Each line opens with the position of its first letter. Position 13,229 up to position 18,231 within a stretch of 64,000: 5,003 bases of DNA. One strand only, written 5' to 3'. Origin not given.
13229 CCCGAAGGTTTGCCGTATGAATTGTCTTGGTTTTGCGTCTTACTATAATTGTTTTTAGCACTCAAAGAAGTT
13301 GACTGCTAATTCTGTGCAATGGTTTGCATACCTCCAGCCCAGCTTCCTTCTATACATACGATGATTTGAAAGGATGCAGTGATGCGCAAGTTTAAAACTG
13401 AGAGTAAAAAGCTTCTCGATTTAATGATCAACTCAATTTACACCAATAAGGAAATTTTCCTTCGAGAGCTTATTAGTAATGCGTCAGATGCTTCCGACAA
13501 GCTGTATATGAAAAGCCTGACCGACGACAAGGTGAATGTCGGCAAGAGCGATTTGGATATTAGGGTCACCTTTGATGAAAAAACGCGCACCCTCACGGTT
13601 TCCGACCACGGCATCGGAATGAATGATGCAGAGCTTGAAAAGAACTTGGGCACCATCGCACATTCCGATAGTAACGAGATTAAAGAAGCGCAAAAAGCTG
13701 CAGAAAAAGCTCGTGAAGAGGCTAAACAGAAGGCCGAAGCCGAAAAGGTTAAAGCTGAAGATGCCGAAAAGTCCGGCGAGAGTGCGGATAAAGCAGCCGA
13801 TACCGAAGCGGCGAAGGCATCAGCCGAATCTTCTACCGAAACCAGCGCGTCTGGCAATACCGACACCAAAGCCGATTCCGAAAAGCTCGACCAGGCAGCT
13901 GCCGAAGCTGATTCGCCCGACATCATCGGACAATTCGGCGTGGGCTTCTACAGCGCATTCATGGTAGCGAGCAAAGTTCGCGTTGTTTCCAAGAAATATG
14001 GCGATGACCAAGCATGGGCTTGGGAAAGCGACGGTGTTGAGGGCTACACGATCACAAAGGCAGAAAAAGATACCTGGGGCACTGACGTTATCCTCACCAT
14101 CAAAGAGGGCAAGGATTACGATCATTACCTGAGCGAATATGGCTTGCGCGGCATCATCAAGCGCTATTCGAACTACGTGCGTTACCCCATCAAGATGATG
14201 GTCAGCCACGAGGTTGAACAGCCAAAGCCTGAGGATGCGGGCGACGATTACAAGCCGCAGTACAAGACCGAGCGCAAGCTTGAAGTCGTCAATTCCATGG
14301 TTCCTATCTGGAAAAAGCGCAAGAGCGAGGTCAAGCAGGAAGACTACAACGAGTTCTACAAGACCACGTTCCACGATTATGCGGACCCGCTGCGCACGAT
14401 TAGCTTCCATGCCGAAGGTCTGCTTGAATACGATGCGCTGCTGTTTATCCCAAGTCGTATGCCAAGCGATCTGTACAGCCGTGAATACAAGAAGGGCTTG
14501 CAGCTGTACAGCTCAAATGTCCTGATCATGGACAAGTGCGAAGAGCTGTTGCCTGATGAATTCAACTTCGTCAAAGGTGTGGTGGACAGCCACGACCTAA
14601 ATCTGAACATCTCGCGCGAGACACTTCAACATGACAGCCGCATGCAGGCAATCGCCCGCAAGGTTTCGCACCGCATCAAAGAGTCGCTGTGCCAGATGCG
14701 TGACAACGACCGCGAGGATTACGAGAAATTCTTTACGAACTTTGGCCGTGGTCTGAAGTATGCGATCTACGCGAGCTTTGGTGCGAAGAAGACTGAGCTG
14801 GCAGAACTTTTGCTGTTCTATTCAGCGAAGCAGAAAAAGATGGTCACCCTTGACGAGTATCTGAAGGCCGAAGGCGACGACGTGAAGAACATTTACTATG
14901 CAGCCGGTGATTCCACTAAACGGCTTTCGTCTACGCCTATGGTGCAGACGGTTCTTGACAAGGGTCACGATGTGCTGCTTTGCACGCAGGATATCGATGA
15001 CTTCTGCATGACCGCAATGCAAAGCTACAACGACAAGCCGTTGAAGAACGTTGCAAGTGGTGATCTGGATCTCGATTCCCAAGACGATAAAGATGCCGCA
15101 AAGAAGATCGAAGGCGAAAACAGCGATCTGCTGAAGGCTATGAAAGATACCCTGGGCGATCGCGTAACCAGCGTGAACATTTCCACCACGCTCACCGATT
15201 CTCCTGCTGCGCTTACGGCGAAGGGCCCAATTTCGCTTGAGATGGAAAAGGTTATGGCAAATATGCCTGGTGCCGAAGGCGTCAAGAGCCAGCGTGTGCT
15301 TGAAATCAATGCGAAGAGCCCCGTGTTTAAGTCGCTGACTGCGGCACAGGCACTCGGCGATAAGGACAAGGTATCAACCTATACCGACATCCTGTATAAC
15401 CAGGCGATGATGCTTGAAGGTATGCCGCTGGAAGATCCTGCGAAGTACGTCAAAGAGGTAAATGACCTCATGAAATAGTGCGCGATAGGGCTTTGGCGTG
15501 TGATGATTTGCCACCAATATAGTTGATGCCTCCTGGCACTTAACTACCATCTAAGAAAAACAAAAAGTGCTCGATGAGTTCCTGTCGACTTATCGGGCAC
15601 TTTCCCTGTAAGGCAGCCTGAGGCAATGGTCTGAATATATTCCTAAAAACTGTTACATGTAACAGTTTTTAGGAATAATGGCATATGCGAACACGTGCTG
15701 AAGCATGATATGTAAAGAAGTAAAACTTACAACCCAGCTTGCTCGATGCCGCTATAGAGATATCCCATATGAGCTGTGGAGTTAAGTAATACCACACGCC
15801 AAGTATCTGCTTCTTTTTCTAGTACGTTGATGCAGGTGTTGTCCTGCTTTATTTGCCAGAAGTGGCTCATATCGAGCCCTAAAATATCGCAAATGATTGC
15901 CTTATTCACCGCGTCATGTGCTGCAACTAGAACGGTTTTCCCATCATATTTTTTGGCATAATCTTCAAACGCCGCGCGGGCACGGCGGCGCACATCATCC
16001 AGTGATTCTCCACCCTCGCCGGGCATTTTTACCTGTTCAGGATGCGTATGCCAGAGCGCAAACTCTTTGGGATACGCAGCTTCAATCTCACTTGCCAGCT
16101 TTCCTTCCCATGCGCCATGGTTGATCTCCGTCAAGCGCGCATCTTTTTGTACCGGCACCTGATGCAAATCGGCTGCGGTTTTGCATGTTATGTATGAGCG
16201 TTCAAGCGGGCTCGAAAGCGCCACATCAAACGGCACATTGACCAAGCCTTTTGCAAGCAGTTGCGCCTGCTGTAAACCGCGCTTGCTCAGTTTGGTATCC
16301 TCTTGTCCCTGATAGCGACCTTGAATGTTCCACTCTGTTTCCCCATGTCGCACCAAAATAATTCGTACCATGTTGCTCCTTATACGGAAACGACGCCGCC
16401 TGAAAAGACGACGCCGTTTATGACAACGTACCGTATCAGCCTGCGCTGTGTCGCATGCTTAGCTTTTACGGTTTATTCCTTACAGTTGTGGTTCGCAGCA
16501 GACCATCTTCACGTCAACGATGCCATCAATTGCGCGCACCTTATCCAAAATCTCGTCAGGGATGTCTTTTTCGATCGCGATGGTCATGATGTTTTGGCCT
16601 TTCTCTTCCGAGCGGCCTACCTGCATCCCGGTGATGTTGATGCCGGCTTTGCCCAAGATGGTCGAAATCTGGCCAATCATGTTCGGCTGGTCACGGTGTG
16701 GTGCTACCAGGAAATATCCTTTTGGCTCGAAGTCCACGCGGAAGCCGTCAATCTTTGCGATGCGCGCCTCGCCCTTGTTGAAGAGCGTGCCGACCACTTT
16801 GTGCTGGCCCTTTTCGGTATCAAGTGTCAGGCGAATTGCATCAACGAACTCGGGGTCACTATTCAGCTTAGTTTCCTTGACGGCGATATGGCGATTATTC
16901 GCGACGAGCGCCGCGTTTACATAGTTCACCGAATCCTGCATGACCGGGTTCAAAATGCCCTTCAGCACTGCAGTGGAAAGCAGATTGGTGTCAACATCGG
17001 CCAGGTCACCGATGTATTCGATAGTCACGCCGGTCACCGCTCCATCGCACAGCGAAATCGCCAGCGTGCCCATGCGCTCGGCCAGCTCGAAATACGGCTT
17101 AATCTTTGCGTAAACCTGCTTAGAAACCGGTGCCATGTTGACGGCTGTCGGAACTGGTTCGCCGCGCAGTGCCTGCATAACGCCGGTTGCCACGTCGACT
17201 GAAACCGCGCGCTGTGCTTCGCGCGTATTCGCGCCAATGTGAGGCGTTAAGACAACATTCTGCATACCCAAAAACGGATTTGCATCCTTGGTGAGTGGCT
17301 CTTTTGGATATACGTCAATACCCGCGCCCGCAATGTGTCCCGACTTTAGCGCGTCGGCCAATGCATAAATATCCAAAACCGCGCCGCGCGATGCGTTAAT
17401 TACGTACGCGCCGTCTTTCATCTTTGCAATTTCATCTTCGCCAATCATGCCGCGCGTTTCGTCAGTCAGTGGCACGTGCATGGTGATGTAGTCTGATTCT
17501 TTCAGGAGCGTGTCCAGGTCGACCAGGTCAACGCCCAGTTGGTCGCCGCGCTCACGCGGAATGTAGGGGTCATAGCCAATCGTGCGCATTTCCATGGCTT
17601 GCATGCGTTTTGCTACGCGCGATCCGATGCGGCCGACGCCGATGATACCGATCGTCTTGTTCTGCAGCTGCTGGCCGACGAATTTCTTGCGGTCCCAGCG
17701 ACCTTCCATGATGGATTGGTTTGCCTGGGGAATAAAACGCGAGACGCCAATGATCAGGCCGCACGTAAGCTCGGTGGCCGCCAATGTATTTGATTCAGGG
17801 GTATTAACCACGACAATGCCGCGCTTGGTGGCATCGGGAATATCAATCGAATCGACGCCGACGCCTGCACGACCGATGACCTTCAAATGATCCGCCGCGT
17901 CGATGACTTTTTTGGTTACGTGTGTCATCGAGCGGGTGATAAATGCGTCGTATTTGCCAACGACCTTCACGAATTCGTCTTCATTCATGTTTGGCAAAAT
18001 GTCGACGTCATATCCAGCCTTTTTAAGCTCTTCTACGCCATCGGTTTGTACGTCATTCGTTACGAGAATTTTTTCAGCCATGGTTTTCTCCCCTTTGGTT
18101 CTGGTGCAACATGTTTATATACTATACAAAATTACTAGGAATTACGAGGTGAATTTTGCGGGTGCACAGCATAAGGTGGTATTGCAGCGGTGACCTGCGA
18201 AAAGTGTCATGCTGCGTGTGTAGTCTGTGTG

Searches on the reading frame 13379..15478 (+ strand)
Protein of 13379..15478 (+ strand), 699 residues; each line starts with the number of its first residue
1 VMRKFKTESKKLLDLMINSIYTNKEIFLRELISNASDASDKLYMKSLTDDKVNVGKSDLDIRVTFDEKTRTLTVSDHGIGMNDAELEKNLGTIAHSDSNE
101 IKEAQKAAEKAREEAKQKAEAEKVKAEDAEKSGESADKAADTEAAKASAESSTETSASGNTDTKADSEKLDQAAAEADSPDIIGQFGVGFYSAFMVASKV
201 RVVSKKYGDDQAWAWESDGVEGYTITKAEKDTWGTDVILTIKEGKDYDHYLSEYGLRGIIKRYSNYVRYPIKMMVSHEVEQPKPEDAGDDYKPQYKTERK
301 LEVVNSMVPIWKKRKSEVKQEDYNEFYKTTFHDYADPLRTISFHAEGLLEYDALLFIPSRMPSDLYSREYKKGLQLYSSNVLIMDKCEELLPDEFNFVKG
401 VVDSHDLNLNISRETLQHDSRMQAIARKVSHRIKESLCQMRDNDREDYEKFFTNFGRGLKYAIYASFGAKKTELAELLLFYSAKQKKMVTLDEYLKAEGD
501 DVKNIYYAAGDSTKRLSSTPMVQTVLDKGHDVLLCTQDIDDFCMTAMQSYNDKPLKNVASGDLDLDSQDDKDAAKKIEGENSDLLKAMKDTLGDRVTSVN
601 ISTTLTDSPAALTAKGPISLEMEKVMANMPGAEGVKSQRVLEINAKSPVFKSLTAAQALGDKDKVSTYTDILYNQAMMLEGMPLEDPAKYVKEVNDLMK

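Call 12: search_protein_families(library=pfam, proteins=[window:13379-15478:+], max_evalue=0.001)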
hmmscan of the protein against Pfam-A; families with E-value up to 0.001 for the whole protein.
window:13379-15478:+ (699 aa): 3 families
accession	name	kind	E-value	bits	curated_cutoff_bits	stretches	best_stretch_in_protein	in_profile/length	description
PF00183.23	HSP90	-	1.6e-107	361.1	24.4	1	250-699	2-487/518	Hsp90 protein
PF13589.12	HATPase_c_3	-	2.1e-09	38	25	1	26-102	5-65/137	Histidine kinase-, DNA gyrase B-, and HSP90-like ATPase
PF02518.31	HATPase_c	-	0.00015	22.6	26.4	1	25-92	3-59/111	Histidine kinase-, DNA gyrase B-, and HSP90-like ATPase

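Call 91: list_cluster_members(proteins=[window:13382-15475:+, window:1426-3003:-, window:3225-3848:+, window:5482-6960:+, window:7095-8234:+, window:8253-9071:+, window:12129-12797:-, window:16483-18081:-, window:24294-26861:+, window:33886-37041:+])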
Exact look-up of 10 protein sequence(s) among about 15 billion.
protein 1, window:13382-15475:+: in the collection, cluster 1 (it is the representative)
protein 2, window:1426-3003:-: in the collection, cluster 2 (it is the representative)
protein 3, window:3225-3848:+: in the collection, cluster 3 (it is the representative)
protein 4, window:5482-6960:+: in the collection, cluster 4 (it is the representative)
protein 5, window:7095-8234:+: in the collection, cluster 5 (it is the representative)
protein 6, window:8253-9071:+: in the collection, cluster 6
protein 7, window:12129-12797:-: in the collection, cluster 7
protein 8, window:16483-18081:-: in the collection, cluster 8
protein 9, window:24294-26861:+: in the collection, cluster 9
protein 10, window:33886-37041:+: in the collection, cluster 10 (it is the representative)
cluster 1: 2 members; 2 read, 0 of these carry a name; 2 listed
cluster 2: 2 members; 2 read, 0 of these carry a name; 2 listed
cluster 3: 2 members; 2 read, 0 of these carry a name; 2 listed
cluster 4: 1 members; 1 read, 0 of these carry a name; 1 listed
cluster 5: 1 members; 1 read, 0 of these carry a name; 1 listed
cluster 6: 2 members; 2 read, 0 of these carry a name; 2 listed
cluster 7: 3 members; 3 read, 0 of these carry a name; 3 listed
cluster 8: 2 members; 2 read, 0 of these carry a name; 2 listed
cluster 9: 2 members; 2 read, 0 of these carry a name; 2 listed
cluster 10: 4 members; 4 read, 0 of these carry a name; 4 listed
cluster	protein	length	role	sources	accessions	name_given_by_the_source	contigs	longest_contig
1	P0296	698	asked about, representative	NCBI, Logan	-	-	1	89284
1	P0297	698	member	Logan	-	-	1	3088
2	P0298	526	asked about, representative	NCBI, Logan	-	-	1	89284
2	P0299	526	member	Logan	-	-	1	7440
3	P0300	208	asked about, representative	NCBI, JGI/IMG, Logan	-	-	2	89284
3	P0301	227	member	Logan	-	-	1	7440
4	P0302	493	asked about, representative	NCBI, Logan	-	-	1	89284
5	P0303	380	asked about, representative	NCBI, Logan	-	-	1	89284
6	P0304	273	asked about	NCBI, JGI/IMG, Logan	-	-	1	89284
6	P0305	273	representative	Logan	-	-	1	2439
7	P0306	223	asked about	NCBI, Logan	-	-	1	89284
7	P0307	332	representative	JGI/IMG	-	-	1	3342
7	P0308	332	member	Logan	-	-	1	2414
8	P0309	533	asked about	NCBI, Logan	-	-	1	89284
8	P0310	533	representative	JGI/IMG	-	-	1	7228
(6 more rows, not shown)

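Call 92: find_homologous_proteins(query=window:13382-15475:+, max_evalue=1e-50)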
Query window:13382-15475:+ (698 aa): 8000 proteins with E <= 1e-50 among 8000 candidates; the best 120 are listed.
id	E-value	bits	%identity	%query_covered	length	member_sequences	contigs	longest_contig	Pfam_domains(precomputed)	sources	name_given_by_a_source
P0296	0.0e+0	1533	100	100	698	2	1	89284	PF00183.24,PF13589.13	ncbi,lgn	-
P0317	0.0e+0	1316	87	100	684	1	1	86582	PF00183.24,PF13589.13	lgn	-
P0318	0.0e+0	1284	84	100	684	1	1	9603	PF00183.24,PF13589.13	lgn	-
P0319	2.9e-278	943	69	74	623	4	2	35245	PF02518.32,PF00183.24,PF13589.13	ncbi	-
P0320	4.6e-278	942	58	100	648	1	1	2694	PF02518.32,PF00183.24,PF13589.13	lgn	-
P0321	6.9e-274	929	65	76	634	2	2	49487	PF02518.32,PF00183.24,PF13589.13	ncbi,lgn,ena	-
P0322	2.7e-273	927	58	100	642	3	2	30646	PF02518.32,PF00183.24,PF13589.13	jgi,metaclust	metaclust:\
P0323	3.2e-273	926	58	79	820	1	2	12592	PF02518.32,PF00183.24,PF13589.13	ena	-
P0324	4.7e-273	926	65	76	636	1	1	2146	PF02518.32,PF00183.24,PF13589.13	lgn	-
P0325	9.6e-273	925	66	74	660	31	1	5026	PF00183.24,PF13589.13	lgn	-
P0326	9.8e-273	925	62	100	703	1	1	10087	PF02518.32,PF00183.24,PF13589.13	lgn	-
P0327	1.1e-271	921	64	74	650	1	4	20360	PF00183.24,PF13589.13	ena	-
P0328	4.5e-271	919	64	74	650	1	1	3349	PF00183.24,PF13589.13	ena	-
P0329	1.9e-269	914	64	78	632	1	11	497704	PF02518.32,PF00183.24,PF13589.13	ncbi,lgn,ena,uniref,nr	ncbi:molecular chaperone HtpG [Cryptobacterium curtum]|uniref:molecular chaperone HtpG n=1 Tax=Crypt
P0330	4.0e-269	913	64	78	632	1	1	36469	PF02518.32,PF00183.24,PF13589.13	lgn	-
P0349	1.9e-267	907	64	78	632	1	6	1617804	PF02518.32,PF00183.24,PF13589.13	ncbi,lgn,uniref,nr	ncbi:molecular chaperone of HSP90 family [Cryptobacterium curtum DSM 15641]|uniref:Chaperone protein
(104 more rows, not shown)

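Call 106: find_encoding_contigs(protein=P0349, flank=10000, max_places=2)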
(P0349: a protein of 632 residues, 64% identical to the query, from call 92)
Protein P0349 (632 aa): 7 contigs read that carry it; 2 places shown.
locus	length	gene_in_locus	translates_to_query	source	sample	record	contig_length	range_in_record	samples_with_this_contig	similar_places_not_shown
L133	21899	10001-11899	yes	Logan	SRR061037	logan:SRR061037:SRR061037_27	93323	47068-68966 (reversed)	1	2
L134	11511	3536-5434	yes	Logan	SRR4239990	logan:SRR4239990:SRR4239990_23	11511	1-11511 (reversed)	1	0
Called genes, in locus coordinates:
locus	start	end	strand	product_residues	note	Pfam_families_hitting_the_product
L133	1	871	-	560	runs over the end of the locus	PF00070:Pyr_redox (faint), PF00890:FAD_binding_2, PF01266:DAO, PF03486:HI0933_like (faint), PF12831:FAD_oxidored (weak)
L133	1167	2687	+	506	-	PF00196:GerE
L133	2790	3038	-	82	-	-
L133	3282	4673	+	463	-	PF00083:Sugar_tr, PF07690:MFS_1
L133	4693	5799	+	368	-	PF13240:Zn_Ribbon_1, PF13248:Zn_ribbon_3 (weak)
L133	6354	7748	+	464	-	PF00209:SNF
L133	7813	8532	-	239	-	PF01925:TauE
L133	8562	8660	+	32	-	-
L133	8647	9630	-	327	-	PF01183:Glyco_hydro_25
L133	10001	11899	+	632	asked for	PF13589:HATPase_c_3, PF02518:HATPase_c (faint), PF00183:HSP90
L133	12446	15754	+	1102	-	PF04434:SWIM (weak), PF08455:SNF2_assoc, PF00176:SNF2-rel_dom, PF00271:Helicase_C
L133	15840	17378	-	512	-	PF00196:GerE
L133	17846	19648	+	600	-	PF00890:FAD_binding_2, PF01266:DAO (weak), PF07992:Pyr_redox_2 (weak)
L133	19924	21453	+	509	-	PF00196:GerE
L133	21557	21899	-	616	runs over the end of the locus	PF04205:FMN_bind, PF01946:Thi4 (faint), PF00890:FAD_binding_2, PF01134:GIDA (faint), PF01266:DAO, PF03486:HI0933_like, PF07992:Pyr_redox_2, PF12831:FAD_oxidored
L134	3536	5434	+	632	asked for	PF13589:HATPase_c_3, PF02518:HATPase_c (faint), PF00183:HSP90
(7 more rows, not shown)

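Call 107: find_encoding_contigs(protein=P0319, flank=10000, max_places=2)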
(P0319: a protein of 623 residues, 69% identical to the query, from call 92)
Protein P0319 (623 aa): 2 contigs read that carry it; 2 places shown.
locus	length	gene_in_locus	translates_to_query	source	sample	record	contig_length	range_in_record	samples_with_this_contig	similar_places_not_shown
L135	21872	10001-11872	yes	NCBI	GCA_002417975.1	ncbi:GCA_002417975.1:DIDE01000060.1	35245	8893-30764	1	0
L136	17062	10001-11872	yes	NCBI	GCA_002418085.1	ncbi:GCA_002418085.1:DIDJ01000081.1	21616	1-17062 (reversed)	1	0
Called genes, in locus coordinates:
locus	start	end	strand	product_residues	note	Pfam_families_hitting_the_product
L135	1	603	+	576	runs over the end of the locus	PF00512:HisKA, PF02518:HATPase_c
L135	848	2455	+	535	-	PF01425:Amidase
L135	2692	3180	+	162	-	PF04073:tRNA_edit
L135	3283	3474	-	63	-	-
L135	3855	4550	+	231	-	PF13346:ABC2_membrane_5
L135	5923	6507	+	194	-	-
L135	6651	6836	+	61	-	-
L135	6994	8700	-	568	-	PF00069:Pkinase, PF01636:APH (faint), PF07714:PK_Tyr_Ser-Thr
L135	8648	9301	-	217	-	-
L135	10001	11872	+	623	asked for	PF02518:HATPase_c (weak), PF13589:HATPase_c_3, PF00183:HSP90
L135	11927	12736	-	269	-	PF01183:Glyco_hydro_25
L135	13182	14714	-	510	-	PF02386:TrkH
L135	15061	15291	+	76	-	PF00550:PP-binding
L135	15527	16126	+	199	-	PF00364:Biotin_lipoyl, PF25973:BSH_CzcB (faint)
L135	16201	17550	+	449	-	PF00289:Biotin_carb_N, PF02222:ATP-grasp (weak), PF02786:CPSase_L_D2, PF07478:Dala_Dala_lig_C, PF02785:Biotin_carb_C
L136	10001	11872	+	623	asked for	PF02518:HATPase_c (weak), PF13589:HATPase_c_3, PF00183:HSP90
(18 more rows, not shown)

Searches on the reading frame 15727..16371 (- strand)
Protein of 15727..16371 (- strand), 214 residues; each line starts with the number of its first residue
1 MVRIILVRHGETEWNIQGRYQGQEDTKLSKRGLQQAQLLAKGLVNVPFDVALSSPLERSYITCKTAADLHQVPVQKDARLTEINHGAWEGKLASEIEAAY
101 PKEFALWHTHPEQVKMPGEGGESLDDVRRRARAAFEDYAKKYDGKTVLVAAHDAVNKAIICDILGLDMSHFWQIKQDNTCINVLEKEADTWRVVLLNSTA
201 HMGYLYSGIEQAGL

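Call 12: search_protein_families(library=pfam, proteins=[window:15727-16371:-], max_evalue=0.001)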
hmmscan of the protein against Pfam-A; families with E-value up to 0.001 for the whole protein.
window:15727-16371:- (214 aa): 1 family
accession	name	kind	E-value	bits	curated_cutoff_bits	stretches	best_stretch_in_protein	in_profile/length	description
PF00300.27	His_Phos_1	-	2.8e-66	223.3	21.7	1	4-198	1-193/194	Histidine phosphatase superfamily (branch 1)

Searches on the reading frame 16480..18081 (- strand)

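Call 12: search_protein_families(library=pfam, proteins=[window:16480-18081:-], max_evalue=0.001)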
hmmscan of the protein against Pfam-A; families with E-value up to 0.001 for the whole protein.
window:16480-18081:- (533 aa): 6 families
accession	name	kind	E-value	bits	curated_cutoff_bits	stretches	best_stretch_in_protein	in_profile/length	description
PF02826.25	2-Hacid_dh_C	-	9e-64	214.5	25.1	1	108-283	2-178/178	D-isomer specific 2-hydroxyacid dehydrogenase, NAD binding domain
PF00389.36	2-Hacid_dh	-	2.2e-34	118.5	24.6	1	5-315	1-134/134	D-isomer specific 2-hydroxyacid dehydrogenase, catalytic domain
PF19304.4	PGDH_inter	-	2.3e-32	112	27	1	326-444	1-118/119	D-3-phosphoglycerate dehydrogenase intervening domain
PF01842.31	ACT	-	1.5e-08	34.7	27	1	463-518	8-64/66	ACT domain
PF22629.2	ACT_AHAS_ss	-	4e-05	24.1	27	1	462-522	5-66/67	AHAS small subunit-like ACT domain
PF03446.21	NAD_binding_2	-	0.00034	21.1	21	0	143-248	1-110/161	NAD binding domain of 6-phosphogluconate dehydrogenase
